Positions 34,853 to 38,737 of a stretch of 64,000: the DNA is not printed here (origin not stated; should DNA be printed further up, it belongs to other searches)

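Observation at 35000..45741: Giant Kelch-TPR-GRAM protein (~3500 aa) assembled from three ORF fragments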

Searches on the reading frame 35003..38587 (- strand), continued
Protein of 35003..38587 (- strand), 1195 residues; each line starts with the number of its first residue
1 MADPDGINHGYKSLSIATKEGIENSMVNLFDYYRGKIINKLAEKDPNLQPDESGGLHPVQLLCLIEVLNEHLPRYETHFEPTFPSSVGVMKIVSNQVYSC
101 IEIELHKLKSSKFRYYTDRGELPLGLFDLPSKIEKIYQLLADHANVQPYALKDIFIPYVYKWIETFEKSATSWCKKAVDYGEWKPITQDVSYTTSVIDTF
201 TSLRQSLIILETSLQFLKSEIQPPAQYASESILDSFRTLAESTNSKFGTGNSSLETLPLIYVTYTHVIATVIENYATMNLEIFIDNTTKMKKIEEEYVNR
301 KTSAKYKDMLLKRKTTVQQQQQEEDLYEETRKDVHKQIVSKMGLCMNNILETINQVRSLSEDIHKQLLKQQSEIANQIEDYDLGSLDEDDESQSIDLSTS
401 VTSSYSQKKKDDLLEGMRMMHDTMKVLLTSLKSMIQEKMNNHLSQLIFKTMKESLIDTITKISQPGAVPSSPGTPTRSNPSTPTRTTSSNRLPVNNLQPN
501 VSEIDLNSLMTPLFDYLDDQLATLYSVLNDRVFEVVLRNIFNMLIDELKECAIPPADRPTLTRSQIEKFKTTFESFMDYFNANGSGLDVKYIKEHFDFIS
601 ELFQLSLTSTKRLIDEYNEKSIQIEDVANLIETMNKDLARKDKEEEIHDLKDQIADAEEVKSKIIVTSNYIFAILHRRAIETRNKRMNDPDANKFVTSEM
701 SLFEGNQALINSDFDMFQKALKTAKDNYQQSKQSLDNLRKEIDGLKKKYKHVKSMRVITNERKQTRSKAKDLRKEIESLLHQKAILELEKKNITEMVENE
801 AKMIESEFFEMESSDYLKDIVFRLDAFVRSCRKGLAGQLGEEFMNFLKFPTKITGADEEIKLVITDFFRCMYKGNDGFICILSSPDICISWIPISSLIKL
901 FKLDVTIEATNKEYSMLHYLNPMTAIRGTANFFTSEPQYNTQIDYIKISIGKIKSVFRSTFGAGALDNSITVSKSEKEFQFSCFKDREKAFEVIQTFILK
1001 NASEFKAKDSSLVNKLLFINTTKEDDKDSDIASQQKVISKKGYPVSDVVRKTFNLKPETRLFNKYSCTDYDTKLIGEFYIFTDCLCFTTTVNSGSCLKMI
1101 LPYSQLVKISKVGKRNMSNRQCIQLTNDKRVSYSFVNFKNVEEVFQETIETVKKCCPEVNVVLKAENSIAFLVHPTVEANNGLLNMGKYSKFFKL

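Call 42: list_cluster_members(proteins=[P0014, P0019, P0035, P0010, P0015, P0016, P0005, P0008, P0028, P0020])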
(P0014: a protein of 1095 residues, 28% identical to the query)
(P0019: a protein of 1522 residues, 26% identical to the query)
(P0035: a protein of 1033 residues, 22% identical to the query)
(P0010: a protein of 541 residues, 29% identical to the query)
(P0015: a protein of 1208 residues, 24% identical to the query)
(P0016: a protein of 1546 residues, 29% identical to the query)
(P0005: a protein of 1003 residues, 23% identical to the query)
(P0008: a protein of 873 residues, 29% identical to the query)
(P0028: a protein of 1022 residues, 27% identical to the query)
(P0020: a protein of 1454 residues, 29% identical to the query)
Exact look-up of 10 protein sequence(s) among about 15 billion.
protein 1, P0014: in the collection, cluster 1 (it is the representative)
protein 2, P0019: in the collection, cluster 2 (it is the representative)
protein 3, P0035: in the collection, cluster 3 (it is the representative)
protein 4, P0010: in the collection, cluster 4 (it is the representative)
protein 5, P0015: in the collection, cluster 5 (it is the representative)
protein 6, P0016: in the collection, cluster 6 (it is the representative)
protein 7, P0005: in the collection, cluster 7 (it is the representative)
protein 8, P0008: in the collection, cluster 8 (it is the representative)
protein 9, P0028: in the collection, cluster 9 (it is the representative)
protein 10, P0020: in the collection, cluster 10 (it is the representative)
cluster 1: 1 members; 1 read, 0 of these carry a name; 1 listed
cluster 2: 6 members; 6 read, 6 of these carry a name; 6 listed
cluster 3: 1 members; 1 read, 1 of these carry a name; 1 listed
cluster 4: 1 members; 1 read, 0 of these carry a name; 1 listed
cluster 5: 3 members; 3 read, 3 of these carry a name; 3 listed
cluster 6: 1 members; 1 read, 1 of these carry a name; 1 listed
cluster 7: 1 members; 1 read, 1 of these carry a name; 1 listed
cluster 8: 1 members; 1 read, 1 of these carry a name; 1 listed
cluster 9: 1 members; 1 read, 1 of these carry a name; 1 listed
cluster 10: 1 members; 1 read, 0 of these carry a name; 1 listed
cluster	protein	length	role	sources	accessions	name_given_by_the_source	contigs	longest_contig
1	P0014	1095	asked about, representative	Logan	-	-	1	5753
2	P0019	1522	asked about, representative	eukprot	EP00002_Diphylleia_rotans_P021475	TRINITY_DN4178_c0_g1_i1.p1 TRINITY_DN4178_c0_g1~~TRINITY_DN4178_c0_g1_i1.p1 ORF ...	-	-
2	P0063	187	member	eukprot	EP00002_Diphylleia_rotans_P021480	TRINITY_DN4178_c0_g1_i6.p1 TRINITY_DN4178_c0_g1~~TRINITY_DN4178_c0_g1_i6.p1 ORF ...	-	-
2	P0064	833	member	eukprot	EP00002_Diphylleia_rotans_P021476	TRINITY_DN4178_c0_g1_i2.p1 TRINITY_DN4178_c0_g1~~TRINITY_DN4178_c0_g1_i2.p1 ORF ...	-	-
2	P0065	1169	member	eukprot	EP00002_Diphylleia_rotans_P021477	TRINITY_DN4178_c0_g1_i3.p1 TRINITY_DN4178_c0_g1~~TRINITY_DN4178_c0_g1_i3.p1 ORF ...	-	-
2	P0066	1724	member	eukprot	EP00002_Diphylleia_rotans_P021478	TRINITY_DN4178_c0_g1_i4.p1 TRINITY_DN4178_c0_g1~~TRINITY_DN4178_c0_g1_i4.p1 ORF ...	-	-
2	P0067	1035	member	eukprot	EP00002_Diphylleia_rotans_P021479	TRINITY_DN4178_c0_g1_i5.p1 TRINITY_DN4178_c0_g1~~TRINITY_DN4178_c0_g1_i5.p1 ORF ...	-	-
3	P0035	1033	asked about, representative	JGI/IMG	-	hypothetical protein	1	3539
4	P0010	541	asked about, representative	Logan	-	-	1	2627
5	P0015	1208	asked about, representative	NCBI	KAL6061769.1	hypothetical protein QOT17_012665 [Balamuthia mandrillaris]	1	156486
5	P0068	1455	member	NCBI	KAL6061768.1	hypothetical protein QOT17_012665 [Balamuthia mandrillaris]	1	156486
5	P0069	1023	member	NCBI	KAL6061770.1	hypothetical protein QOT17_012665 [Balamuthia mandrillaris]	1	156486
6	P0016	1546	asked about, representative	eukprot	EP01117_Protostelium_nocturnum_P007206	TRINITY_DN2579_c0_g3_i1.p1 TRINITY_DN2579_c0_g3~~TRINITY_DN2579_c0_g3_i1.p1 ORF ...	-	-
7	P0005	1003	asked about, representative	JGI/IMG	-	hypothetical protein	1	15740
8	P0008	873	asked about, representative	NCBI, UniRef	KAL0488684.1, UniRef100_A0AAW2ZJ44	hypothetical protein AKO1_015847 [Acrasis kona] | MHD2 domain-containing protein n=1 Tax=Acrasis kona TaxID=1008807 RepID=A0AAW2ZJ44_9EUKA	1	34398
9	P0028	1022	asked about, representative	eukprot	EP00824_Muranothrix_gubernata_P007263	TRINITY_DN19310_c0_g1_i1.p1 TRINITY_DN19310_c0_g1~~TRINITY_DN19310_c0_g1_i1.p1 ORF ...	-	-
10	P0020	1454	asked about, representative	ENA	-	-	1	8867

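Call 57: find_encoding_contigs(protein=P0062, flank=3000, max_places=2)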
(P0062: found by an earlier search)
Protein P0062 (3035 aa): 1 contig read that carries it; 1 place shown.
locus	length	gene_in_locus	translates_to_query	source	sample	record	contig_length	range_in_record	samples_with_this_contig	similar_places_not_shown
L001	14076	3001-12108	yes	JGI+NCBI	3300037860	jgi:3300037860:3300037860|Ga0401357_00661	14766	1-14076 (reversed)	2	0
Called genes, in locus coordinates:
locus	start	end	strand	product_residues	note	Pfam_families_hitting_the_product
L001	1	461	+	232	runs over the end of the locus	-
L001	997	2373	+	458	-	-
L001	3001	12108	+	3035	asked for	PF01344:Kelch_1 (faint), PF07646:Kelch_2 (faint), PF13415:Beta-prop_FBX42, PF13854:Kelch_HCF (faint), PF24681:Kelch_KLHDC2_KLHL20_DRC7, PF24981:Beta-prop_ATRN-LZTR1, PF24681:Kelch_KLHDC2_KLHL20_DRC7, PF12895:ANAPC3 (weak), +9 more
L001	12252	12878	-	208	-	-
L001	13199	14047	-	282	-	PF00160:Pro_isomerase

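Call 74: search_protein_families(library=pfam, proteins=[P0014, P0019, P0035, P0015, P0016], max_evalue=0.001)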
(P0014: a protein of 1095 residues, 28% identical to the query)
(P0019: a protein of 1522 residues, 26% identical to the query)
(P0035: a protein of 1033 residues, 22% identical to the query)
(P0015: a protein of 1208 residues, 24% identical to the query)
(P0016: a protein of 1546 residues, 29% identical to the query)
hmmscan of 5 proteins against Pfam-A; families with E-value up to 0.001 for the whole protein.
P0014 (1095 aa): 3 families
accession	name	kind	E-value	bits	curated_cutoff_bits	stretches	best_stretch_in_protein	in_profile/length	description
PF25761.1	TPR_PATROL1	-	5.4e-16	58.9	27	2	757-867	249-360/419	PATROL1-like, TPR repeats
PF00168.36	C2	-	6.3e-11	42.9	22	1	59-148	1-92/104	C2 domain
PF02893.26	GRAM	-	1.3e-07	31.9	23.6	1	921-993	5-80/112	GRAM domain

P0019 (1522 aa): 4 families
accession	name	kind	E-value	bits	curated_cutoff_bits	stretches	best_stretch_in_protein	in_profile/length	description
PF02893.26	GRAM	-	2.7e-56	188.6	23.6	5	1018-1127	4-108/112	GRAM domain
PF25761.1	TPR_PATROL1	-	2.1e-13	50.3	27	1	622-826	152-359/419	PATROL1-like, TPR repeats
PF00168.36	C2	-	4.5e-10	40.1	22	1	20-91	27-98/104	C2 domain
PF06292.23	MUN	-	2.3e-07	30.7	24.2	1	516-810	173-455/473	MUN domain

P0035 (1033 aa): 2 families
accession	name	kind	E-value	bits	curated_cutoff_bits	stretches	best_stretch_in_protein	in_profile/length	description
PF02893.26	GRAM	-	2.3e-44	150.2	23.6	4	667-768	3-107/112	GRAM domain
PF25761.1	TPR_PATROL1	-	5.9e-05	22.5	27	0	4-69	8-73/419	PATROL1-like, TPR repeats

P0015 (1208 aa): 2 families
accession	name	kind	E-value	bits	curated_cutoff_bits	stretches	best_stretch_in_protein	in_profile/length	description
PF25761.1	TPR_PATROL1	-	1.6e-12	47.4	27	1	1044-1201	252-414/419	PATROL1-like, TPR repeats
PF00168.36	C2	-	1.9e-11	44.5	22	1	199-280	1-90/104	C2 domain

P0016 (1546 aa): 3 families
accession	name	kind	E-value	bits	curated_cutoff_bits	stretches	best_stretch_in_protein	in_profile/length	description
PF00168.36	C2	-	1.1e-57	193.1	22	2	571-671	1-104/104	C2 domain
PF02893.26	GRAM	-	1.1e-18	67.6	23.6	2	194-292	7-103/112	GRAM domain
PF06292.23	MUN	-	1e-17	64.8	24.2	1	907-1346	3-450/473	MUN domain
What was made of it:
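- MUN plus GRAM recurs in C2-MUN-GRAM proteins of Diphylleia and Protostelium, so the pairing is a functional unit and not an accident of this gene (call 74).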

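Call 82: list_cluster_members(proteins=[P0021, P0022, P0023, P0024, P0025, P0026, P0045, P0031, P0033, P0044])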
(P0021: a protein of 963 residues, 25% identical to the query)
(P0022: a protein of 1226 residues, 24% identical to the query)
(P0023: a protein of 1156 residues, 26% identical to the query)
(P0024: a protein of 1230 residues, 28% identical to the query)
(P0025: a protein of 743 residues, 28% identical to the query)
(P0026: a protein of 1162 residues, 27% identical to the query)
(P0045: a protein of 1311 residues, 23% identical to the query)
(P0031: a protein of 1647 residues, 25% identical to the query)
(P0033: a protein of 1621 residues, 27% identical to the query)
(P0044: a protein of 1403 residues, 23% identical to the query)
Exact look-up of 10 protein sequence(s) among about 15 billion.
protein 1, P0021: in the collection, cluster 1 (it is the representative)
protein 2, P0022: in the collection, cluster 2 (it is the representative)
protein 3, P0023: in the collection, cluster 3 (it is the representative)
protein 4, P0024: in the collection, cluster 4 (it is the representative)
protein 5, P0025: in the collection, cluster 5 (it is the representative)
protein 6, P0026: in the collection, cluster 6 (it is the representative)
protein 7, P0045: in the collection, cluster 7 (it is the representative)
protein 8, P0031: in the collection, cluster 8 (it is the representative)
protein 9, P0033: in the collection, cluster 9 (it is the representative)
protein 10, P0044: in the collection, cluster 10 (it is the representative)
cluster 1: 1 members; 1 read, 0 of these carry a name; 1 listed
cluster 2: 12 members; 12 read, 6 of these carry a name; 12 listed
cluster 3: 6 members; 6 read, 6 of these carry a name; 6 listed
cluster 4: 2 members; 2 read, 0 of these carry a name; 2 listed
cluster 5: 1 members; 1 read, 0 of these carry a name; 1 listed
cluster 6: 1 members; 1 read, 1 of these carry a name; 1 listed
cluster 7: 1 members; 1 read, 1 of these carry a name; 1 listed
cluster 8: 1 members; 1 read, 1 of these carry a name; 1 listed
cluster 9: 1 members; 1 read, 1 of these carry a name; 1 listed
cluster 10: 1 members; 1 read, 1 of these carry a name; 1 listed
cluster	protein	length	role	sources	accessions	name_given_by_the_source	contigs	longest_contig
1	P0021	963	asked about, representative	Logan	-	-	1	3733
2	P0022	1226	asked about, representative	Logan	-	-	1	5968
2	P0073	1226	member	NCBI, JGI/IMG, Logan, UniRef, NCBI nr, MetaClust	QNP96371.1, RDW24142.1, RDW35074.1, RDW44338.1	hypothetical protein B0I72DRAFT_133546 [Yarrowia lipolytica] | hypothetical protein | C2 domain-containing protein n=1 Tax=Yarrowia lipolytica TaxID=4952 RepID=A0A371C204_YARLL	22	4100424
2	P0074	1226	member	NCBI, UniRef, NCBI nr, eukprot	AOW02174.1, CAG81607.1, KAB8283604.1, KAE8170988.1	YALI0C01045p [Yarrowia lipolytica CLIB122] | YALI0C01045p n=2 Tax=Yarrowia lipolytica TaxID=4952 RepID=Q6CDF0_YARLI | XP_501312.1 YALI0C01045p [Yarrowia lipolytica CLIB122]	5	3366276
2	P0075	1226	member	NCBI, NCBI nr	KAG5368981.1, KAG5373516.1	hypothetical protein CJU90_1229 [Yarrowia sp. C11] | hypothetical protein CKK34_2643 [Yarrowia sp. E02]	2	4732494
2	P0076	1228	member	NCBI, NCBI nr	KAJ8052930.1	hypothetical protein LXG23DRAFT_37105 [Yarrowia lipolytica]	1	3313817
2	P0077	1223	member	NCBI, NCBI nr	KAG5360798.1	hypothetical protein CJU89_3888 [Yarrowia sp. B02]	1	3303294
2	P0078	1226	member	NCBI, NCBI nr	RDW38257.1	hypothetical protein B0I73DRAFT_134119 [Yarrowia lipolytica]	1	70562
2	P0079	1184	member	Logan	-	-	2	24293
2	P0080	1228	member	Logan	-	-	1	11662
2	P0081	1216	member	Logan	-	-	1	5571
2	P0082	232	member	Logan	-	-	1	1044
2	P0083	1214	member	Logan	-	-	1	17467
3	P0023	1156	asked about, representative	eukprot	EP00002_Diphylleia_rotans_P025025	TRINITY_DN4943_c0_g1_i6.p1 TRINITY_DN4943_c0_g1~~TRINITY_DN4943_c0_g1_i6.p1 ORF ...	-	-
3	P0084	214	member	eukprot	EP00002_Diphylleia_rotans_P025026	TRINITY_DN4943_c0_g1_i9.p1 TRINITY_DN4943_c0_g1~~TRINITY_DN4943_c0_g1_i9.p1 ORF ...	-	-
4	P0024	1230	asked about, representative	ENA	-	-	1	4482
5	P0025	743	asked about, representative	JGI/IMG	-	-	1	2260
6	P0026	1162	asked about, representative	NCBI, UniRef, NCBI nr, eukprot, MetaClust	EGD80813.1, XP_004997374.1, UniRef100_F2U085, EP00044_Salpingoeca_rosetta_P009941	hypothetical protein PTSG_11723 [Salpingoeca rosetta] | C2 domain-containing protein n=1 Tax=Salpingoeca rosetta (strain ATCC 50818 / BSB-021) ... | uncharacterized protein PTSG_11723 [Salpingoeca rosetta]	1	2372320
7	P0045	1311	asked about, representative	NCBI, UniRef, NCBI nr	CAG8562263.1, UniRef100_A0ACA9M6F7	3276_t:CDS:10 [Acaulospora colombiana] | 3276_t:CDS:1 n=1 Tax=Acaulospora colombiana TaxID=27376 RepID=A0ACA9M6F7_9GLOM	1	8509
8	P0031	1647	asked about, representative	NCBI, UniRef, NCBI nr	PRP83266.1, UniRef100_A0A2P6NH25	putative membrane protein [Planoprotostelium fungivorum] | Putative membrane protein n=1 Tax=Planoprotostelium fungivorum TaxID=1890364 ...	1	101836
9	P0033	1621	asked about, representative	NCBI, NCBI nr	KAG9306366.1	hypothetical protein G9A89_018249 [Geosiphon pyriformis]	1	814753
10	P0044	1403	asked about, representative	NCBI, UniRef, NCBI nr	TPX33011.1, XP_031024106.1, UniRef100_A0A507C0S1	hypothetical protein SmJEL517_g04041 [Synchytrium microbalum] | C2 domain-containing protein n=1 Tax=Synchytrium microbalum TaxID=1806994 ... | uncharacterized protein SmJEL517_g04041 [Synchytrium microbalum]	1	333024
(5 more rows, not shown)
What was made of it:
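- The nearest non-family relatives are C2-MUN proteins of the Munc13/Ync13/PATROL1 type (calls 74, 82).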
